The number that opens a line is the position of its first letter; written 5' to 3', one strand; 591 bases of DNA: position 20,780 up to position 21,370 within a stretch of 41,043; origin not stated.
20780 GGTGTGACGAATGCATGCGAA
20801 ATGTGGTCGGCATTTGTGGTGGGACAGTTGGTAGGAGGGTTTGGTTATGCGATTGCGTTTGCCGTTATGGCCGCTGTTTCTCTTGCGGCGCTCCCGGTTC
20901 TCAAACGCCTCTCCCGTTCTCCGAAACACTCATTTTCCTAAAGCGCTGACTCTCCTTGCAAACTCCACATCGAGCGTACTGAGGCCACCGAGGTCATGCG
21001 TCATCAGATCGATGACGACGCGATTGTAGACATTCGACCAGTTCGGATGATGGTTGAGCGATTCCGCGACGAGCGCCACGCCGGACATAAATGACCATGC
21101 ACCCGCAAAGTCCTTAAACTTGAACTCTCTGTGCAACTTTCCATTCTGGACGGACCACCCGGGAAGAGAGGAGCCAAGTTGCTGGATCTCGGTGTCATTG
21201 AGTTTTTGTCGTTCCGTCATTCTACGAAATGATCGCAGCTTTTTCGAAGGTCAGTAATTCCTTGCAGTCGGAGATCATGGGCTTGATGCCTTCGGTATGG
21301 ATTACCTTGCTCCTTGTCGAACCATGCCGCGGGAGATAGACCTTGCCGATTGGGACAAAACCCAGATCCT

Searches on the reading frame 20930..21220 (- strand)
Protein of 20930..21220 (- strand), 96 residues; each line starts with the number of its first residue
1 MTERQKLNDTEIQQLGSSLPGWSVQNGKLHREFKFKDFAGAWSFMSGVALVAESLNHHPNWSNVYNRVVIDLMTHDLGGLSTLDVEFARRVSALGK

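Call 3: search_protein_families(library=pfam, proteins=[window:20930-21220:-], max_evalue=0.01)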
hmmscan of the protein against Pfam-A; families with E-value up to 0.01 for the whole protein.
window:20930-21220:- (96 aa): 1 family
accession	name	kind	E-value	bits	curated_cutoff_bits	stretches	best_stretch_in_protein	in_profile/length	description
PF01329.24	Pterin_4a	-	6.7e-32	109.9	26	1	5-93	1-90/91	Pterin 4 alpha carbinolamine dehydratase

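Call 4: search_protein_families(library=ncbifam, proteins=[window:20930-21220:-], max_evalue=0.01)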
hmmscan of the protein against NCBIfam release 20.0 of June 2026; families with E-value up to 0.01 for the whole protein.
window:20930-21220:- (96 aa): 5 families
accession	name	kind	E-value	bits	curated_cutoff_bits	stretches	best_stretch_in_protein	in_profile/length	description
NF002018.0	PRK00823.1-3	equivalog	1.8e-34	117.6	108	1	4-94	3-95/98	4a-hydroxytetrahydrobiopterin dehydratase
NF002020.0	PRK00823.1-5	equivalog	1.8e-26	92.4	146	1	5-93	13-103/111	4a-hydroxytetrahydrobiopterin dehydratase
NF002017.0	PRK00823.1-2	equivalog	5.9e-23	80.7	80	1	5-94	3-92/94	4a-hydroxytetrahydrobiopterin dehydratase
NF002019.0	PRK00823.1-4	equivalog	1.5e-19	70.2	137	1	4-94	19-111/116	4a-hydroxytetrahydrobiopterin dehydratase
NF002016.0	PRK00823.1-1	equivalog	1.4e-14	54.1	133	1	3-94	15-110/113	4a-hydroxytetrahydrobiopterin dehydratase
